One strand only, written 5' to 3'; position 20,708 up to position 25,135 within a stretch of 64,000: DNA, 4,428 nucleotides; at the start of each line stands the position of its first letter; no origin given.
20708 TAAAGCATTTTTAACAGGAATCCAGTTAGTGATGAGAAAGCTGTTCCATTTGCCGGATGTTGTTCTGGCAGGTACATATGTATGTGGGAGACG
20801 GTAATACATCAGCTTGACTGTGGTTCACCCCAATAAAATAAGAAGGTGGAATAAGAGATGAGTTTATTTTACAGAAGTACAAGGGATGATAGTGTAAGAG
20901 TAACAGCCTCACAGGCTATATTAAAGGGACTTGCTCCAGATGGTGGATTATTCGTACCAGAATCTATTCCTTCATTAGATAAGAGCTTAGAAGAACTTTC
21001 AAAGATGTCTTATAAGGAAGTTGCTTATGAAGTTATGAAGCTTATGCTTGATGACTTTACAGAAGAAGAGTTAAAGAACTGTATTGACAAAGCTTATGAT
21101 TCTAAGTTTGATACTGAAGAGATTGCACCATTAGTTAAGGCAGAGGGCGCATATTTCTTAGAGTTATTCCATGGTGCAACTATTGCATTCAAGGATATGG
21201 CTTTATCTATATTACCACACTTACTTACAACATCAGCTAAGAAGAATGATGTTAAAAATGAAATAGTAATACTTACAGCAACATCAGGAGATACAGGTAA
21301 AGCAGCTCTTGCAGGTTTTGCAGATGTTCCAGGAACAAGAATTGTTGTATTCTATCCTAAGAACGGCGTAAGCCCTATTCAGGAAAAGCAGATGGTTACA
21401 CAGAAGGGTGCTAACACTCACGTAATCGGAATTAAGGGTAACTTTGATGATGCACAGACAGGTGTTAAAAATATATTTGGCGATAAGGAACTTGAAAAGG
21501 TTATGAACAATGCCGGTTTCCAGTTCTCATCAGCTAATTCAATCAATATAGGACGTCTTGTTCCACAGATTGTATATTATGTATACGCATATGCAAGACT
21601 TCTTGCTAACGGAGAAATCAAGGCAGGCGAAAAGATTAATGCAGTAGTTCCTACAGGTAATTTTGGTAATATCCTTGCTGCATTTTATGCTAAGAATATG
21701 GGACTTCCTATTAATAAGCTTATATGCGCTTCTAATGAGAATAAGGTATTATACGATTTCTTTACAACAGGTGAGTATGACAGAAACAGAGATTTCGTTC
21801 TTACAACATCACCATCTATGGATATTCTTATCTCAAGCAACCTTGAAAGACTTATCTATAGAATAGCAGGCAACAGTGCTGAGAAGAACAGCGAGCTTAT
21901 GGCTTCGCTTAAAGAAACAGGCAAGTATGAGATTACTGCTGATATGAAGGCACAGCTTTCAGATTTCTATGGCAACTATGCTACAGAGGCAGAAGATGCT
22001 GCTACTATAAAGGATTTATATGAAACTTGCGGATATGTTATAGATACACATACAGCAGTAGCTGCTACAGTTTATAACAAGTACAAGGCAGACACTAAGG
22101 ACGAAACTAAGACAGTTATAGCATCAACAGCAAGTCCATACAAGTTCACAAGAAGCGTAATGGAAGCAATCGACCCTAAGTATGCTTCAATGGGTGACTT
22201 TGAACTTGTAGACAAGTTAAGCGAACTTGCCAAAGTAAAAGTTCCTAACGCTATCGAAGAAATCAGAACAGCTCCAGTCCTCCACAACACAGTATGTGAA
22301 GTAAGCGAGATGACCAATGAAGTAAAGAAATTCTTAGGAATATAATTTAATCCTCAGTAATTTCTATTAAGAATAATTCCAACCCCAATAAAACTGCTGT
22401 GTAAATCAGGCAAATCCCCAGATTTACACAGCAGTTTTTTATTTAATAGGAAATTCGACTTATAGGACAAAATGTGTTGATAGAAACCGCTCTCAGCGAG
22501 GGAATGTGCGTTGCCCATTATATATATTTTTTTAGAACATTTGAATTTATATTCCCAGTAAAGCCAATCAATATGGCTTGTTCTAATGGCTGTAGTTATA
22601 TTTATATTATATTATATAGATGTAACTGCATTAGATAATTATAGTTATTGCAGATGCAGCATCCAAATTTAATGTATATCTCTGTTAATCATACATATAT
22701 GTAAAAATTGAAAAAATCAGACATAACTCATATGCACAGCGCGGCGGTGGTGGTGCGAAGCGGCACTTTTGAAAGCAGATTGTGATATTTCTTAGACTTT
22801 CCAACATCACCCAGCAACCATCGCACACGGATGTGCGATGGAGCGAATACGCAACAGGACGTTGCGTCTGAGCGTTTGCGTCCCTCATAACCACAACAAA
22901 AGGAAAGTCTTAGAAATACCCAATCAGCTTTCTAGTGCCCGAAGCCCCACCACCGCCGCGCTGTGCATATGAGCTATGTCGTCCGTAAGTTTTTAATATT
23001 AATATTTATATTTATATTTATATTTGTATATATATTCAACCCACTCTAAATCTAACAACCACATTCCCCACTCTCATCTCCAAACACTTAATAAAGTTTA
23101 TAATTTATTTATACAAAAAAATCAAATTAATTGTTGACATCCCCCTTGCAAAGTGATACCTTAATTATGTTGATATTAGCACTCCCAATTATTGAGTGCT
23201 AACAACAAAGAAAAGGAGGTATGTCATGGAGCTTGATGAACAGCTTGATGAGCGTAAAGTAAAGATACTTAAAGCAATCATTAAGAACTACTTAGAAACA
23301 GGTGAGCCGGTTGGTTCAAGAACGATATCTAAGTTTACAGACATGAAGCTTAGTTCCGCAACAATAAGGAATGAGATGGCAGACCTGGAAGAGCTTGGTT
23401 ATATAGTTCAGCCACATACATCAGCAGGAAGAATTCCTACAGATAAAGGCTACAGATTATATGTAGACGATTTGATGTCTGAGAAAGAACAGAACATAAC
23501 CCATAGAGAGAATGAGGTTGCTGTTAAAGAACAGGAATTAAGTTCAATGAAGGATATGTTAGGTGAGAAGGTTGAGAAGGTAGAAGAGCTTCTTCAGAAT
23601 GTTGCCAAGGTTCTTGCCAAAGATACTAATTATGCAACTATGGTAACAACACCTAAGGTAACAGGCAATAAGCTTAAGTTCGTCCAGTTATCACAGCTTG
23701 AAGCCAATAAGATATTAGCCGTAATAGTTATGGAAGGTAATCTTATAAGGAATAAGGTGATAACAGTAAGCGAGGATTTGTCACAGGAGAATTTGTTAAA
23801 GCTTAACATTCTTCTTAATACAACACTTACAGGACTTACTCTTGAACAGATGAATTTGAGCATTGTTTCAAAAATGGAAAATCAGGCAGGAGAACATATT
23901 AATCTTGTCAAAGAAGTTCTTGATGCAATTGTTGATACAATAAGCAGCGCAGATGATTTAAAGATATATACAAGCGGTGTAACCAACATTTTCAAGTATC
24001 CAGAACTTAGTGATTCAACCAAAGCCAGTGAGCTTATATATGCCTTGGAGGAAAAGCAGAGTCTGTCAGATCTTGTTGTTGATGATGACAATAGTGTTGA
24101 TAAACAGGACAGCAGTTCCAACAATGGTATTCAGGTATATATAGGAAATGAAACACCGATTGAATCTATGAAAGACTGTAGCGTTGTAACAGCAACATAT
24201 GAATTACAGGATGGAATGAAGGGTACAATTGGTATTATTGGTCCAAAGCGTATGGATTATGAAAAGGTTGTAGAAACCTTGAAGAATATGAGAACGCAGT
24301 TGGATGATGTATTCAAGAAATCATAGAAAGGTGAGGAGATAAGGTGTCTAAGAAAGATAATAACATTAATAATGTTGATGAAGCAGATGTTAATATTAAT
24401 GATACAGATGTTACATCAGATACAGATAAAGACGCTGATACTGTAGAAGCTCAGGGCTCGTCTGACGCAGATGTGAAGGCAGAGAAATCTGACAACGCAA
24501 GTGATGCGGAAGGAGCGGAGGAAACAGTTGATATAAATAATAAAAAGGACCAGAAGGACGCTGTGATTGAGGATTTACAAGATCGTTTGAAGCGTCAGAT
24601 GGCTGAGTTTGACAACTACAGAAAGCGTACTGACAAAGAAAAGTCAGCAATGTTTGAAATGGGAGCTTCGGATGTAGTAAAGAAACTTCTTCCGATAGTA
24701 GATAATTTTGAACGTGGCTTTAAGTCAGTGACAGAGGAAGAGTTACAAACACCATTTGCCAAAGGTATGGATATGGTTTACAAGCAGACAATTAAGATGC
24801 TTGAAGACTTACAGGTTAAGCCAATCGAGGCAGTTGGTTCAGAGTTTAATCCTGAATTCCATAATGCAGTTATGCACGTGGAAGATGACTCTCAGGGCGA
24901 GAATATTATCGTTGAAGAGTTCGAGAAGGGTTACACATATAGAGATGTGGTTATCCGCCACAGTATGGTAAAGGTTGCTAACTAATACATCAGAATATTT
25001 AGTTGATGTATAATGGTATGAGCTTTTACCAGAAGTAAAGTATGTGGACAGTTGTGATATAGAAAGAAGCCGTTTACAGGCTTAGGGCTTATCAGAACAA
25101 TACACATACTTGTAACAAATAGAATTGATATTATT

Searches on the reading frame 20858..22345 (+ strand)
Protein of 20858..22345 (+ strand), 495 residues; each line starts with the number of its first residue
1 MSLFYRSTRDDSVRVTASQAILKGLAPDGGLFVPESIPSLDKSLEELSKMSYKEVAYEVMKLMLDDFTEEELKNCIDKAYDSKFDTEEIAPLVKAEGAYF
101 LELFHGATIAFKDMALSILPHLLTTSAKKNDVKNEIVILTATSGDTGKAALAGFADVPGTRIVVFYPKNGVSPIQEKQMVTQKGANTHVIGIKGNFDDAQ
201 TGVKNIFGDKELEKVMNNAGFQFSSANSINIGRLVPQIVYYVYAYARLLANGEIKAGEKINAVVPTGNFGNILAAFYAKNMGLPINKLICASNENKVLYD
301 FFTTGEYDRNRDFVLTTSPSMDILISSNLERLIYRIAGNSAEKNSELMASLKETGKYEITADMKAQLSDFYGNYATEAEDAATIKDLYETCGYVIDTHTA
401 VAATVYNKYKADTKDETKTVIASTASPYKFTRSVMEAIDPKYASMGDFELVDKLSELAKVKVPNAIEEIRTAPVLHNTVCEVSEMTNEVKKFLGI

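Call 65: search_protein_families(library=pfam, proteins=[window:20858-22345:+], max_evalue=0.00001)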
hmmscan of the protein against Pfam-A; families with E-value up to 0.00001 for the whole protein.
window:20858-22345:+ (495 aa): 3 families
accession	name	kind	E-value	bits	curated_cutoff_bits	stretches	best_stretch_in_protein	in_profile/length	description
PF14821.11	Thr_synth_N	-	5.6e-28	97.3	25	1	5-80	2-79/79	Threonine synthase N terminus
PF00291.31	PALP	-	1.1e-13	51.6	35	1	98-421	24-291/295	Pyridoxal-phosphate dependent enzyme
PF24857.1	THR4_C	-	5.6e-10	39.7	27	1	399-462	1-66/85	Threonine synthase, C-terminal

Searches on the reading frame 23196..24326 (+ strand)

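Call 65: search_protein_families(library=pfam, proteins=[window:23196-24326:+], max_evalue=0.00001)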
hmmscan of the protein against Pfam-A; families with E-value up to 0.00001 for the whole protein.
window:23196-24326:+ (376 aa): 1 family
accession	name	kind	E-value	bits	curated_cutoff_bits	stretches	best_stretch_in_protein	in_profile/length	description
PF01628.27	HrcA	-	8.6e-67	225.7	22.2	1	130-359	1-215/215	HrcA protein C terminal domain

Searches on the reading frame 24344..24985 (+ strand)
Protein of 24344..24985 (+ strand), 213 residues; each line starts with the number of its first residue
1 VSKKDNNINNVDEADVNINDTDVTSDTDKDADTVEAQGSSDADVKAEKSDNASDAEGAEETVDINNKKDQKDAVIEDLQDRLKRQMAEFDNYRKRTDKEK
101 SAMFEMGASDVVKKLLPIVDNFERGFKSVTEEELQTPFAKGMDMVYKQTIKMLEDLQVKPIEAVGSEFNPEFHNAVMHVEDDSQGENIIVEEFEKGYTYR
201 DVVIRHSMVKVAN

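Call 65: search_protein_families(library=pfam, proteins=[window:24344-24985:+], max_evalue=0.00001)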
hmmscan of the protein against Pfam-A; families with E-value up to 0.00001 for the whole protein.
window:24344-24985:+ (213 aa): 1 family
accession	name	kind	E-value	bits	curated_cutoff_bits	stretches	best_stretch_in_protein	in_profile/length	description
PF01025.24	GrpE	-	2.6e-42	144.8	25.8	1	54-212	6-164/165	GrpE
